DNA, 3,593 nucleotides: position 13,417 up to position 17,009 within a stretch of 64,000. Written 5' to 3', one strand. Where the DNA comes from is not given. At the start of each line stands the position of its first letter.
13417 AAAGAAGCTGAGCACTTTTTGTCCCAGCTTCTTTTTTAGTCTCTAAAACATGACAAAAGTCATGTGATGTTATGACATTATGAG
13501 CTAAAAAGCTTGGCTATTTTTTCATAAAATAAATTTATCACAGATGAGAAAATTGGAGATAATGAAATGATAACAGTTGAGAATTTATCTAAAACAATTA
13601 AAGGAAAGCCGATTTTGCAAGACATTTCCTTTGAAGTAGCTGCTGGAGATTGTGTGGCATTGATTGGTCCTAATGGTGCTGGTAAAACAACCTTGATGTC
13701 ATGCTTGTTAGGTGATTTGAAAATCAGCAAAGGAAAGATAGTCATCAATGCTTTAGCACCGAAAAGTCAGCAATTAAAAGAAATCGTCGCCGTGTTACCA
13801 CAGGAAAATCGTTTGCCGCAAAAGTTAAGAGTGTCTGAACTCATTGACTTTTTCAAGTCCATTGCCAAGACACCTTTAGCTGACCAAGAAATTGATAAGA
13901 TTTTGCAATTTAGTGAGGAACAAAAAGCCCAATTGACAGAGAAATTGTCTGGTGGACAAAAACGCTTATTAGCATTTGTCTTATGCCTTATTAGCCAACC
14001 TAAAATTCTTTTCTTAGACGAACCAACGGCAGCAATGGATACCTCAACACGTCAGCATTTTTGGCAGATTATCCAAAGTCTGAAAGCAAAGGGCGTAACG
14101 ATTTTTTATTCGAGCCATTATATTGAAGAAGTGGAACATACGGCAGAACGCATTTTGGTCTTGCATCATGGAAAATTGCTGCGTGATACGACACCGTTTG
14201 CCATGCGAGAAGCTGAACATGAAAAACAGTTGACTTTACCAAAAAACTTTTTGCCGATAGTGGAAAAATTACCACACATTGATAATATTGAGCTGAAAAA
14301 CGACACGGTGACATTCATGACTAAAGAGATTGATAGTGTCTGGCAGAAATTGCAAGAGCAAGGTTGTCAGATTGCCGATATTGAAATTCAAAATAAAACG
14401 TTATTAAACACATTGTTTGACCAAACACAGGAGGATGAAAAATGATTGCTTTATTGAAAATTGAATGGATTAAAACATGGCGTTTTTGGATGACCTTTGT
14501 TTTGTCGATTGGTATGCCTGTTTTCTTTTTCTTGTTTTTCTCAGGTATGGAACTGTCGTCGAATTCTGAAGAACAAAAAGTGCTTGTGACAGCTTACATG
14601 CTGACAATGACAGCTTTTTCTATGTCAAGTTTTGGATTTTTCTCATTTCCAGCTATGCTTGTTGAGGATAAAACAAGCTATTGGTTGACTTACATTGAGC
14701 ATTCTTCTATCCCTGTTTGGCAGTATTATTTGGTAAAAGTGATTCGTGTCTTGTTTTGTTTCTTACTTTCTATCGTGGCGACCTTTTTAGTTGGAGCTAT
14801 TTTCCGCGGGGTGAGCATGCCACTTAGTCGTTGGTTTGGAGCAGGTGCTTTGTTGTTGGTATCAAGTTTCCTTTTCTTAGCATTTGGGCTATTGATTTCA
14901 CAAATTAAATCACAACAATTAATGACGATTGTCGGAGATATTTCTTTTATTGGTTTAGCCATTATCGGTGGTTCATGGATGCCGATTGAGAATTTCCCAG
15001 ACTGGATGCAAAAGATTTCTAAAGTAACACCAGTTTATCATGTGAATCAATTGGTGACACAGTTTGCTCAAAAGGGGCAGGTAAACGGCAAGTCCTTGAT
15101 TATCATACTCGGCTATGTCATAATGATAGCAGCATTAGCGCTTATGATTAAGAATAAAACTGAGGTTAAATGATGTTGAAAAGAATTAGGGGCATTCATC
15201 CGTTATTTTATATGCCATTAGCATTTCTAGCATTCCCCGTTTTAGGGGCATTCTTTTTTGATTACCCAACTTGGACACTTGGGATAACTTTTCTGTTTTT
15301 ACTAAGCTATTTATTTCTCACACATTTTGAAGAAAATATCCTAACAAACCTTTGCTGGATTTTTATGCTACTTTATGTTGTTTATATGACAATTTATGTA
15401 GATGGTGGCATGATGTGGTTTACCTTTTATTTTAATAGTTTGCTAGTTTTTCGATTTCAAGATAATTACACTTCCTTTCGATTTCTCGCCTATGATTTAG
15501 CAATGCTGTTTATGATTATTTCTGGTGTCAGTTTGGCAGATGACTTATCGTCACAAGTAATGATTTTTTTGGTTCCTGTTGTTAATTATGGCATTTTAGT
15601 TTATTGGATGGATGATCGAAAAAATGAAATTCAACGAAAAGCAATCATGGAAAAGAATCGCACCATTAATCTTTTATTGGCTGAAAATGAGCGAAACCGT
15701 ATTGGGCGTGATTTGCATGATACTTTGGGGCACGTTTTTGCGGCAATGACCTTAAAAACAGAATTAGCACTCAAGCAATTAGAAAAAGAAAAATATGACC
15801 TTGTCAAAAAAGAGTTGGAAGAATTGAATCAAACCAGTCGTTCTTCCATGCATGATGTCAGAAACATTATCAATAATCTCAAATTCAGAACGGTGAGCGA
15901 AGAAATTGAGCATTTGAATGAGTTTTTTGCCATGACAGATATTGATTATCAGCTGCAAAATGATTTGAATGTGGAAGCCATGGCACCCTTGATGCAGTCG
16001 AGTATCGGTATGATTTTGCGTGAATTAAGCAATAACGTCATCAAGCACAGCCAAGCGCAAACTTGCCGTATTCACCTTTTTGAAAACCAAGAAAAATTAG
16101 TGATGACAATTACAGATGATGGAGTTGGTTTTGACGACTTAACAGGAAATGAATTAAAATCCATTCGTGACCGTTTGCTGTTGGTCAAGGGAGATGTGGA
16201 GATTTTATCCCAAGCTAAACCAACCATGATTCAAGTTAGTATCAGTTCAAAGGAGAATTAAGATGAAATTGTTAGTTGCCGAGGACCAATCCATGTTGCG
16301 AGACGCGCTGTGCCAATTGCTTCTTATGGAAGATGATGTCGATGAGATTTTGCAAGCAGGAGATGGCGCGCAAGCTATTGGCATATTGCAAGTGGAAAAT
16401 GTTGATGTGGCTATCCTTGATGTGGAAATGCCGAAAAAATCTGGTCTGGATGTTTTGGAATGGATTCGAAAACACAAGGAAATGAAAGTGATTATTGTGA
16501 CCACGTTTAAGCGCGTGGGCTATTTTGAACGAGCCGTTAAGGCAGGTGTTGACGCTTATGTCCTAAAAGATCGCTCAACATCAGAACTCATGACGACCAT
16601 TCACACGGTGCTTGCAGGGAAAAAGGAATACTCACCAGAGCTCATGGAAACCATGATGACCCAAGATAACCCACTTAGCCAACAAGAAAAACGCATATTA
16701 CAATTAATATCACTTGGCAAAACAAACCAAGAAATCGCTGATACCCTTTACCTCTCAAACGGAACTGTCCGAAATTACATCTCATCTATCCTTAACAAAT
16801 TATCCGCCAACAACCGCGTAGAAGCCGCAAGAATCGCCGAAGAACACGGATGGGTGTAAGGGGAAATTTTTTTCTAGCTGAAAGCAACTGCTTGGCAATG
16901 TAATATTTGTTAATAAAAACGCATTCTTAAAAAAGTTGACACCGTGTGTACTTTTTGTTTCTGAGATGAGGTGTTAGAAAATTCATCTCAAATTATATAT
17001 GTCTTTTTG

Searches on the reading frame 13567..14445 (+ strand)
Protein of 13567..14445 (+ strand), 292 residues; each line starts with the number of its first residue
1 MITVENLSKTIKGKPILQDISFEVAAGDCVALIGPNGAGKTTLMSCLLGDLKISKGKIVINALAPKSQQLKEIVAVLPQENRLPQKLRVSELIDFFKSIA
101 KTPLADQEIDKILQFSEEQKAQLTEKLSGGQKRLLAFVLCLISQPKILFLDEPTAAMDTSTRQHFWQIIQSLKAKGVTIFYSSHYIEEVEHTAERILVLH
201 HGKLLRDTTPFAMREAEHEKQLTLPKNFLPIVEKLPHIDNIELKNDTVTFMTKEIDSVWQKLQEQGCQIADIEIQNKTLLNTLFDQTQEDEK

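Call 19: search_protein_families(library=ncbifam, proteins=[window:13567-14445:+], max_evalue=0.00001)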
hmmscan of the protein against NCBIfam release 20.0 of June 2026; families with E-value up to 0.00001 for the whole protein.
window:13567-14445:+ (292 aa): 185 families (the best 25 are shown)
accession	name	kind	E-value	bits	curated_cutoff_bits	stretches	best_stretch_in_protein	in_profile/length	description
TIGR01188.1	drrA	subfamily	1.9e-42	145.6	312.45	1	17-279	9-293/302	daunorubicin resistance ABC transporter, ATP-binding protein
NF010059.0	PRK13536.1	equivalog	2.8e-39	134.8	549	1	2-263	44-314/342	nodulation factor ABC transporter ATP-binding protein NodI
NF010068.0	PRK13548.1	equivalog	7e-37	126.9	261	1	1-212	5-229/261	heme ABC transporter ATP-binding protein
NF033858.1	ABC2_perm_RbbA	equivalog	8.1e-37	126.6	1050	1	2-221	2-232/909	ribosome-associated ATPase/putative transporter RbbA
TIGR03864.1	PQQ_ABC_ATP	hypoth_equivalog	1.5e-36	126.1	302.25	1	2-221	2-227/236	ABC transporter, ATP-binding subunit, PQQ-dependent alcohol dehydrogenase system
NF010060.0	PRK13537.1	equivalog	3.8e-36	124.6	521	1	2-217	16-237/314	nodulation factor ABC transporter ATP-binding protein NodI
TIGR04521.1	ECF_ATPase_2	equivalog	3.9e-36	124.6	330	2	110-249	128-269/279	energy-coupling factor transporter ATPase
TIGR01288.1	nodI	equivalog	6.1e-36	124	424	1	2-215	5-224/303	nodulation factor ABC transporter ATP-binding protein NodI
TIGR04406.1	LPS_export_lptB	equivalog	1e-34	119.9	240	1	2-228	2-237/239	LPS export ABC transporter ATP-binding protein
TIGR03740.1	galliderm_ABC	subfamily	1.5e-34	119.7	309.75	1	3-206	2-204/223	lantibiotic protection ABC transporter ATP-binding subunit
TIGR04520.1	ECF_ATPase_1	equivalog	2.9e-32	112.2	315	1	3-225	2-238/269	energy-coupling factor transporter ATPase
TIGR03522.1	GldA_ABC_ATP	equivalog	4.3e-32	111.8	402.6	1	2-279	3-293/301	gliding motility-associated ABC transporter ATP-binding subunit GldA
NF000355.4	ribo_prot_ABC_F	equivalog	2.8e-31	108.9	380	1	2-205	3-193/499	ribosomal protection-like ABC-F family protein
TIGR03410.1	urea_trans_UrtE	equivalog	1.4e-30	106.5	285.8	1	3-223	2-229/230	urea ABC transporter ATP-binding subunit UrtE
NF000169.2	ABCF_Sal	exception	3.5e-30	105.2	725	2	2-187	316-492/542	Sal family ABC-F type ribosomal protection protein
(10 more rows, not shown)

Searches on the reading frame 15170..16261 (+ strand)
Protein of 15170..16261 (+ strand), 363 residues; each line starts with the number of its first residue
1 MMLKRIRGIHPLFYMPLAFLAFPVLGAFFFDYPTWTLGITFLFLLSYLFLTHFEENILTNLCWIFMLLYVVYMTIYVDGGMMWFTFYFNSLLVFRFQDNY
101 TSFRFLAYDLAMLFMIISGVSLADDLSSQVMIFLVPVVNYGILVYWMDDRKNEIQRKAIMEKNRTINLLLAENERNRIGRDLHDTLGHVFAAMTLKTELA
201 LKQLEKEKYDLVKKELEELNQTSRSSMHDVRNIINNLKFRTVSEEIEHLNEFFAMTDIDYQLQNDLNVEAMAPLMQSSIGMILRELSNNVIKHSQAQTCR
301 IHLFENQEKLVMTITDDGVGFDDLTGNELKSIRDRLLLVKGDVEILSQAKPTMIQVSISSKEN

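Call 19: search_protein_families(library=ncbifam, proteins=[window:15170-16261:+], max_evalue=0.00001)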
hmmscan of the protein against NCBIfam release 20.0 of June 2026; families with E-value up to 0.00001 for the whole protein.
window:15170-16261:+ (363 aa): 6 families
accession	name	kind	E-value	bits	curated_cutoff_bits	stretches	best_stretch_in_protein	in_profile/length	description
NF052443.1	SensHisKinMctS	equivalog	9.7e-19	67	700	1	163-358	241-446/457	two-component system sensor histidine kinase MctS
NF052531.1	Strep_LiaS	equivalog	7e-16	58.4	450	1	170-350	128-316/328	envelope stress sensor histidine kinase LiaS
NF008649.0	PRK11644.1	equivalog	5e-15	55.2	408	1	150-358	274-494/499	signal transduction histidine-protein kinase/phosphatase UhpB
NF008184.0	PRK10935.1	equivalog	9.8e-15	54.2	553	1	164-349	354-547/565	nitrate/nitrite two-component system sensor histidine kinase NarQ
NF047786.1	his_kin_MadS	equivalog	4.1e-12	45.9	500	1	169-320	225-379/434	MadS family sensor histidine kinase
NF007896.0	PRK10600.1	equivalog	1.8e-10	40.1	578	1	164-345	381-569/598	nitrate/nitrite two-component system sensor histidine kinase NarX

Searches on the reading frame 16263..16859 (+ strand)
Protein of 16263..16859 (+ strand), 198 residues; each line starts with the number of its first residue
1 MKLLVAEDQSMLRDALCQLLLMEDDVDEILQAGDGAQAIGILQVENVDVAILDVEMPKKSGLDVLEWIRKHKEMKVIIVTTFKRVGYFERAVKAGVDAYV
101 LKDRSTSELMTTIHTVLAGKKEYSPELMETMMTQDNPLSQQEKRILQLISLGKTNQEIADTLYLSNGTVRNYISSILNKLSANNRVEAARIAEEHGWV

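Call 5: find_encoding_contigs(protein=window:16263-16859:+, flank=10000, max_places=10)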
Protein window:16263-16859:+ (198 aa): 24 contigs read that carry it; 10 places shown.
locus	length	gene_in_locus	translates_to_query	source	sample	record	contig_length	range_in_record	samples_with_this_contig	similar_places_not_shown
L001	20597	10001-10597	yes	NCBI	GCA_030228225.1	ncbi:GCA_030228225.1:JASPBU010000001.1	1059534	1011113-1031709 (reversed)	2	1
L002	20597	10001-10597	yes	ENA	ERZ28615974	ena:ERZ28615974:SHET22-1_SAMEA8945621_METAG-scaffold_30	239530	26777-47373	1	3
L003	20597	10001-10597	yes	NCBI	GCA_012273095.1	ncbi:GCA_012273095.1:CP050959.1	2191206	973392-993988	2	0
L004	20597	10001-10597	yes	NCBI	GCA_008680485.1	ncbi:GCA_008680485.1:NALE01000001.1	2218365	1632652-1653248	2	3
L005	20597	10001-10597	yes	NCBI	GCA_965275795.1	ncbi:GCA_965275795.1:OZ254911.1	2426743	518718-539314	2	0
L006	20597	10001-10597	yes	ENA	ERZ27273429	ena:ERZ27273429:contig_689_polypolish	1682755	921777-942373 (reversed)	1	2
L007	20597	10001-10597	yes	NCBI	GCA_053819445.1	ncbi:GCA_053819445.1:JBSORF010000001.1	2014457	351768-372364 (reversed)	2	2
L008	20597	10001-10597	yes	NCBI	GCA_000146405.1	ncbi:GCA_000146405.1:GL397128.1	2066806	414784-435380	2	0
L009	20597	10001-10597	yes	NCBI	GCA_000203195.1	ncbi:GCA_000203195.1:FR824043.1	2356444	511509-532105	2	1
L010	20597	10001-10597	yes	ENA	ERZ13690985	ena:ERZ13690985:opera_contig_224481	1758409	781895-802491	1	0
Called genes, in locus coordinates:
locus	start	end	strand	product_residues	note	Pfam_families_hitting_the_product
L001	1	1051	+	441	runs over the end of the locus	PF00149:Metallophos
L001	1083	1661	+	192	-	PF06265:YutD-like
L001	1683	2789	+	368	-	PF21016:RlmN_N, PF04055:Radical_SAM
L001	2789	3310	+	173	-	PF04892:VanZ-LLP1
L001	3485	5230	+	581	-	PF00664:ABC_membrane, PF00005:ABC_tran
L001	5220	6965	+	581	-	PF00664:ABC_membrane, PF00270:DEAD (faint), PF00005:ABC_tran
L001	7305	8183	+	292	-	PF02463:SMC_N, PF00005:ABC_tran, PF13304:AAA_21 (weak)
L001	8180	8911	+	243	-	PF01061:ABC2_membrane, PF12698:ABC2_membrane_3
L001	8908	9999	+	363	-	PF07730:HisKA_3, PF02518:HATPase_c (faint)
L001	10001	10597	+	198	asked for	PF00072:Response_reg, PF00196:GerE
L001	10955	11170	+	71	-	-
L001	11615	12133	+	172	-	PF00107:ADH_zinc_N, PF13602:ADH_zinc_N_2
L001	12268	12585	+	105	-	-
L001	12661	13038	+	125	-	PF00392:GntR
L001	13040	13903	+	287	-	PF00005:ABC_tran, PF13304:AAA_21 (faint), PF13401:AAA_22 (faint)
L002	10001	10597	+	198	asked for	PF00072:Response_reg, PF00196:GerE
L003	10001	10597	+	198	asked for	PF00072:Response_reg, PF00196:GerE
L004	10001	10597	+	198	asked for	PF00072:Response_reg, PF00196:GerE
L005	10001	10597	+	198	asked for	PF00072:Response_reg, PF00196:GerE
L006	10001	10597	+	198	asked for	PF00072:Response_reg, PF00196:GerE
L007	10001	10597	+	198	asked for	PF00072:Response_reg, PF00196:GerE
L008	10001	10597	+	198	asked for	PF00072:Response_reg, PF00196:GerE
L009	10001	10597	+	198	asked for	PF00072:Response_reg, PF00196:GerE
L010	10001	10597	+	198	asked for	PF00072:Response_reg, PF00196:GerE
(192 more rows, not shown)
